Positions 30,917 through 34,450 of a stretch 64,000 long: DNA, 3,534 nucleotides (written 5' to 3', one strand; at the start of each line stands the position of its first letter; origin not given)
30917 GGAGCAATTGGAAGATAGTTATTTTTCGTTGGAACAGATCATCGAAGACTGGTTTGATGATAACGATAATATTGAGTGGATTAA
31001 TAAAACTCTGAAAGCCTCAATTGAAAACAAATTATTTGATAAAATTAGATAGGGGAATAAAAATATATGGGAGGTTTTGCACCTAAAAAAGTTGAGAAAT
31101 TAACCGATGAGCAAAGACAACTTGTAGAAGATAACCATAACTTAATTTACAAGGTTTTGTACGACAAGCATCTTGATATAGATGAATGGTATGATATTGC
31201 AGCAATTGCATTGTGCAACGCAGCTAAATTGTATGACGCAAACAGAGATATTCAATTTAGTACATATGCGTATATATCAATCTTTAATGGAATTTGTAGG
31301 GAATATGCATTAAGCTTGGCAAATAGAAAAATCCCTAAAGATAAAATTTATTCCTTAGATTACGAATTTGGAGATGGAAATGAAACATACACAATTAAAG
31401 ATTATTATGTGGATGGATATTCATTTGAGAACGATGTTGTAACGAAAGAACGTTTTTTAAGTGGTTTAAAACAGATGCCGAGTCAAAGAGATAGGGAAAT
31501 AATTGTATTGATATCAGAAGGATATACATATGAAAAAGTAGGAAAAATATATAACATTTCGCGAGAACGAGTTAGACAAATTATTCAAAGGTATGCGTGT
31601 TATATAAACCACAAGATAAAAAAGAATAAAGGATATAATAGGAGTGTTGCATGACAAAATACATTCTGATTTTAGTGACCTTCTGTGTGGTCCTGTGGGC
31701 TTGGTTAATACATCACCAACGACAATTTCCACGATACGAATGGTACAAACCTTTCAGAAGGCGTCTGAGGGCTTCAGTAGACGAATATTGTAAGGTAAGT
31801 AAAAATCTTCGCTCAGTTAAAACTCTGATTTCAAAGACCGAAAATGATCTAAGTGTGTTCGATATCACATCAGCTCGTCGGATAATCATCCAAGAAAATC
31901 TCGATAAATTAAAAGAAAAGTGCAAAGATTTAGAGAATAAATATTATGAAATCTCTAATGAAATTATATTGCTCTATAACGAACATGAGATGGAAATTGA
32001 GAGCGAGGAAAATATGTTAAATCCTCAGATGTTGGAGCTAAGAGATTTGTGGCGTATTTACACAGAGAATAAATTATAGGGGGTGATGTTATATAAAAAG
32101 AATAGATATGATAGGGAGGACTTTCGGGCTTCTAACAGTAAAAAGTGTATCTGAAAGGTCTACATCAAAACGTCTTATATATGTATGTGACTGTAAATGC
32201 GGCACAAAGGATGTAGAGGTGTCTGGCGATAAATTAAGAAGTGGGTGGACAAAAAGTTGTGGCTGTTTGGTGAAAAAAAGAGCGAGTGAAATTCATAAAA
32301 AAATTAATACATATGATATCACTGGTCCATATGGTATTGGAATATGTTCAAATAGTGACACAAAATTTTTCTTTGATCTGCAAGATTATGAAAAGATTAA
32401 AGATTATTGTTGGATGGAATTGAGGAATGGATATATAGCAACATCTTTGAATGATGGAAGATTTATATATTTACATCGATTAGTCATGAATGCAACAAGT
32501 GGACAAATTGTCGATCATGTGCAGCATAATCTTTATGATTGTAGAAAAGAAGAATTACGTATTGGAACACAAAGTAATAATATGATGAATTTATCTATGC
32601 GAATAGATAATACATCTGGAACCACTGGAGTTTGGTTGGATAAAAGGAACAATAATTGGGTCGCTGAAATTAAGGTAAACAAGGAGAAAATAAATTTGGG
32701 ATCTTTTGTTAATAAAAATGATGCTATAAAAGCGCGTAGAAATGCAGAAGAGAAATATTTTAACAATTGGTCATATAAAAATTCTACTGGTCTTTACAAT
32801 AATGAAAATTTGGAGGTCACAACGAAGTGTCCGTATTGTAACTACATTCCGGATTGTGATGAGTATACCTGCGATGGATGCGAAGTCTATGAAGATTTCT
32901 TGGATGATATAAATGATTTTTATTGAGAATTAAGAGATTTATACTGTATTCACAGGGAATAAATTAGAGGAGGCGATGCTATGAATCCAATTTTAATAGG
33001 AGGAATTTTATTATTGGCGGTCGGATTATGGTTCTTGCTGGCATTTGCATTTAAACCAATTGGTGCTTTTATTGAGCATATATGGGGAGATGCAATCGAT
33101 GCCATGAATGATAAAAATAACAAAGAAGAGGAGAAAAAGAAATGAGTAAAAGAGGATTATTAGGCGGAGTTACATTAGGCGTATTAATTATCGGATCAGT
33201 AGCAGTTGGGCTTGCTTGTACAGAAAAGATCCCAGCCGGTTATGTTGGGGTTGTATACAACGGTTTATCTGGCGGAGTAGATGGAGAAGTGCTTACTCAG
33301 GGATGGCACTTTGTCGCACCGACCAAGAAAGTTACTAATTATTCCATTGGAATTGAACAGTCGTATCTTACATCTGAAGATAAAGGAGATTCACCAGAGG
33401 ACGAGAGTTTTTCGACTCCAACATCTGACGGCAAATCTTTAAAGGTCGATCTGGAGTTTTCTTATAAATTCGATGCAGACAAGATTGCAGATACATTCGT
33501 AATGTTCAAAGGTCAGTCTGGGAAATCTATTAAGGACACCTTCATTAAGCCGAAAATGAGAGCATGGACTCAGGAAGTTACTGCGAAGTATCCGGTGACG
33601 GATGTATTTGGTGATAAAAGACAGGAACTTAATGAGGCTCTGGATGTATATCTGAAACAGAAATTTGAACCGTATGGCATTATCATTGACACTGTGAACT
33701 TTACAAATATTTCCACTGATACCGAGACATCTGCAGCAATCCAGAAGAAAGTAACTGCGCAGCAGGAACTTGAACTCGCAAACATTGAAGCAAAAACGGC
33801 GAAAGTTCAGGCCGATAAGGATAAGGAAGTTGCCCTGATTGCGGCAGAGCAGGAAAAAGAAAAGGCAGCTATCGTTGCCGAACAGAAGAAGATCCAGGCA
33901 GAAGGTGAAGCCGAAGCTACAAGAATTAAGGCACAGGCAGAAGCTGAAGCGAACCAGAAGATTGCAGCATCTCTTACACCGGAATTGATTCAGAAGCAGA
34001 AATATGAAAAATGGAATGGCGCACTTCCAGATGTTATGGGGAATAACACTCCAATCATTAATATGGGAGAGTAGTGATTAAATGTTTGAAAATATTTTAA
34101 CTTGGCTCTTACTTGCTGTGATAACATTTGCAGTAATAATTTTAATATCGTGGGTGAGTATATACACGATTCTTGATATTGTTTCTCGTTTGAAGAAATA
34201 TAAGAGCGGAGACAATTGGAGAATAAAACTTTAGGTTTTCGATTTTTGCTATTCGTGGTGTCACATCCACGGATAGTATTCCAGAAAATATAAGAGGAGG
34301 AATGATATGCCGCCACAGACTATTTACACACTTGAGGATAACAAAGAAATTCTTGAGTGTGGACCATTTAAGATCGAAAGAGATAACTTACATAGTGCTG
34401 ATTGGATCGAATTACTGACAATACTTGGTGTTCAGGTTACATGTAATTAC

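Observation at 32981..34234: SPFH/band-7 membrane protein bracketed by two tiny membrane proteins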

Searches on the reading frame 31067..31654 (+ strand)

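Call 3: search_protein_families(library=pfam, proteins=[window:31067-31654:+], max_evalue=0.1)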
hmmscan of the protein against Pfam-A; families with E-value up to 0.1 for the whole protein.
window:31067-31654:+ (195 aa): 5 families
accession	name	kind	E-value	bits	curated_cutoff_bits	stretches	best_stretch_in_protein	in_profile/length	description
PF04545.22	Sigma70_r4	-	2.3e-08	33.9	24.1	1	139-175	6-43/50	Sigma-70, region 4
PF13384.12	HTH_23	-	1.5e-05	25.1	24.6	1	144-177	9-42/50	Homeodomain-like domain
PF13518.12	HTH_28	-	9.5e-05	22.8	25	1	144-176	4-36/52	Helix-turn-helix domain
PF04542.20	Sigma70_r2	-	0.00023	21.3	24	1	19-79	1-64/71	Sigma-70 region 2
PF02796.21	HTH_7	-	0.02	15.5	23.8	1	144-167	13-36/45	Helix-turn-helix domain of resolvase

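Call 4: search_protein_families(library=phrogs, proteins=[window:31067-31654:+], max_evalue=0.1)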
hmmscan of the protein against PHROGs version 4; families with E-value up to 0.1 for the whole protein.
window:31067-31654:+ (195 aa): 9 families
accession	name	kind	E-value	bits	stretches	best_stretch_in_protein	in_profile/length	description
phrog_351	-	transcription regulation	1.9e-21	77.4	1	14-187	503-729/928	RNA polymerase sigma factor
phrog_1740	-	transcription regulation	0.00083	18.9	1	26-175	68-207/567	RNA polymerase sigma factor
phrog_11376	-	unknown function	0.0015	19.8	1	145-177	51-83/134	-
phrog_1190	-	transcription regulation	0.0023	18.8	1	136-187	110-162/167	RNA polymerase sigma factor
phrog_2308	-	unknown function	0.0044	18.1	1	138-186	2-50/138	-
phrog_9005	-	unknown function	0.008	17.4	1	110-174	44-102/113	-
phrog_38043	-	unknown function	0.014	16.4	1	140-189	9-56/162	-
phrog_15092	-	unknown function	0.035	15.1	1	126-177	46-96/166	-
phrog_686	-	DNA, RNA and nucleotide metabolism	0.091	14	0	150-175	46-71/76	HTH DNA binding protein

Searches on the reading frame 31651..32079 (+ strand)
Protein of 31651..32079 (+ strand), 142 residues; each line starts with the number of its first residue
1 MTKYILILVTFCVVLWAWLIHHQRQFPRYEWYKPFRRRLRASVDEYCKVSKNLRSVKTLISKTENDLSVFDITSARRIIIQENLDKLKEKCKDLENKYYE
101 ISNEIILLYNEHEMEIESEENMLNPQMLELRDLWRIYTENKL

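Call 3: search_protein_families(library=pfam, proteins=[window:31651-32079:+], max_evalue=0.1)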
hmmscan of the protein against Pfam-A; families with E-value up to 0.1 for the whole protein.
window:31651-32079:+ (142 aa): 1 family
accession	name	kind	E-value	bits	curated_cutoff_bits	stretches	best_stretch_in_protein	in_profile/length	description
PF05347.21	Complex1_LYR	-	0.023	15.1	24.8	1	23-68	14-58/59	Complex 1 protein (LYR family)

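Call 4: search_protein_families(library=phrogs, proteins=[window:31651-32079:+], max_evalue=0.1)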
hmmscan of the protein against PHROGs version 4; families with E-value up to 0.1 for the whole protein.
window:31651-32079:+ (142 aa): 4 families
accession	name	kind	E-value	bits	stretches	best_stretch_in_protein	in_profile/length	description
phrog_8191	-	unknown function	0.0039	17.8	1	8-123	102-203/242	-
phrog_12015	-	unknown function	0.017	15.7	1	4-110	74-161/165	-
phrog_13545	-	unknown function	0.042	14.1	1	45-122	46-122/323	-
phrog_6631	-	unknown function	0.079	13.4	0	65-132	35-92/251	-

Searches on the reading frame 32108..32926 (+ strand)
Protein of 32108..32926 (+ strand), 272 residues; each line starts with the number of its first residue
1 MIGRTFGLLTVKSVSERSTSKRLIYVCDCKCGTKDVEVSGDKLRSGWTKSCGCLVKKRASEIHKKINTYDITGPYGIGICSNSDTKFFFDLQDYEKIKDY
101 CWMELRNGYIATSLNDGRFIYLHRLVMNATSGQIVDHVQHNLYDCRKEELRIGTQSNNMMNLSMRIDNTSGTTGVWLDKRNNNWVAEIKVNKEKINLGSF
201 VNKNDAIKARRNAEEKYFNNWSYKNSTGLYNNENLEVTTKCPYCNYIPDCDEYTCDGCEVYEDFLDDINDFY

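Call 3: search_protein_families(library=pfam, proteins=[window:32108-32926:+], max_evalue=0.1)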
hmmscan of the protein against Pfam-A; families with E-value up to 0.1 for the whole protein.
window:32108-32926:+ (272 aa): 2 families
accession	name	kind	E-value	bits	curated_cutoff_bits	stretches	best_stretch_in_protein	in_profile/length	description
PF00847.26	AP2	-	0.012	16.3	33.3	1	173-200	4-35/54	AP2 domain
PF13392.12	HNH_3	-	0.027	14.6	24.8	1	121-160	2-46/46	HNH endonuclease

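Call 4: search_protein_families(library=phrogs, proteins=[window:32108-32926:+], max_evalue=0.1)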
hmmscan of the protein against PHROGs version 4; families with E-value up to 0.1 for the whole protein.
window:32108-32926:+ (272 aa): 8 families
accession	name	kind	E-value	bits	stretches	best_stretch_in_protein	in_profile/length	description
phrog_99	-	DNA, RNA and nucleotide metabolism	1.7e-33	117.8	1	106-234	146-276/383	HNH endonuclease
phrog_374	-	DNA, RNA and nucleotide metabolism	1.8e-27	97.4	1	1-227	197-416/617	HNH endonuclease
phrog_4578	-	DNA, RNA and nucleotide metabolism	1.1e-19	71.7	1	129-225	26-122/130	HNH endonuclease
phrog_13470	-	DNA, RNA and nucleotide metabolism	1.5e-16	61.9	1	128-221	53-146/152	HNH endonuclease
phrog_3593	-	DNA, RNA and nucleotide metabolism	5.3e-11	43.6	1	86-218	57-197/210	HNH endonuclease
phrog_4947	-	unknown function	0.029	16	1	157-211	45-96/121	-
phrog_24751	-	DNA, RNA and nucleotide metabolism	0.03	15.6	1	168-215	7-54/65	HNH endonuclease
phrog_27240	-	unknown function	0.06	14.7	1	3-58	9-60/132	-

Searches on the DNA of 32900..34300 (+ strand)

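Call 5: search_dna_similar(query=window:32900-34300:+, collection=phages, mode=distant, max_rows=20)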
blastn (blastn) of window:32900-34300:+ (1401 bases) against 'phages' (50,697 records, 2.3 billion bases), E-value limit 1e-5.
No match.
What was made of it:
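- Tried and rejected: DNA similarity. blastn of the module against 50,697 phage records found nothing (call 5).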

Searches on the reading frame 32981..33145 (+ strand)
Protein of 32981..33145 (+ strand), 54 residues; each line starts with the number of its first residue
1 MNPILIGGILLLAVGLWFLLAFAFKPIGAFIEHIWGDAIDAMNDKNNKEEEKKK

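Call 3: search_protein_families(library=pfam, proteins=[window:32981-33145:+], max_evalue=0.1)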
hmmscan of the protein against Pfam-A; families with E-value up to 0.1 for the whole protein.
window:32981-33145:+ (54 aa): 0 families

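Call 4: search_protein_families(library=phrogs, proteins=[window:32981-33145:+], max_evalue=0.1)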
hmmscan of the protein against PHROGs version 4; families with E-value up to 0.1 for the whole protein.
window:32981-33145:+ (54 aa): 0 families

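Call 6: search_protein_families(library=ncbifam, proteins=[window:32981-33145:+], max_evalue=0.1)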
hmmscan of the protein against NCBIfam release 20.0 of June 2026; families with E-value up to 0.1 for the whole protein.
window:32981-33145:+ (54 aa): 1 family
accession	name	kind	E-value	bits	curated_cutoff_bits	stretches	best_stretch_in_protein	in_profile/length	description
NF004413.0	PRK05759.1-4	equivalog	0.047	13.8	197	1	1-52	3-54/156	F0F1 ATP synthase subunit B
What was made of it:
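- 32981..33145 (+): 54-aa single-pass microprotein, the conserved partner of the SPFH protein. It has a short uncharged N-terminus, a TM helix (about 4-22), the motif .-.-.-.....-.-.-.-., an amphipathic helix and a mixed-charge K/E tail. It has no Pfam, PHROG or NCBIfam family (calls 3, 4, 6).
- The window's mini-proteins match no described family (calls 3, 4, 6).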

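Call 7: search_protein_families(library=padloc, proteins=[window:32981-33145:+], max_evalue=0.1)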
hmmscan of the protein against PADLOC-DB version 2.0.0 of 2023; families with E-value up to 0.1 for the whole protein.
window:32981-33145:+ (54 aa): 0 families

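Call 67: find_homologous_proteins(query=window:32981-33145:+, max_evalue=0.001)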
Query window:32981-33145:+ (54 aa): 8 proteins with E <= 0.001 among 8 candidates.
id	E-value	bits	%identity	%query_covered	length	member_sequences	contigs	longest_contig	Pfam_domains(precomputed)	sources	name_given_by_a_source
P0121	3.8e-25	104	93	100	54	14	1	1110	-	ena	-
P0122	5.9e-23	97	93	78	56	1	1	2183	-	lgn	-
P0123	1.6e-22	95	83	78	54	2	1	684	-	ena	-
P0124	1.9e-22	95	82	98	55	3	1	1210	-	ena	-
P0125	3.9e-21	91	81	100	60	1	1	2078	-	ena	-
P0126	1.0e-20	90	84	81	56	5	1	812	-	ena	-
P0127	5.4e-20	88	74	78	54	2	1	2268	-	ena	-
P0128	8.8e-18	81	77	81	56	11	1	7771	-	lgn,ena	-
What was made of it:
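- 32981..33145 (+): The 5.8-billion-protein database holds 8 unnamed clusters (call 67).
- Gene callers predicted the 54-aa protein in 8 independent clusters (call 67).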
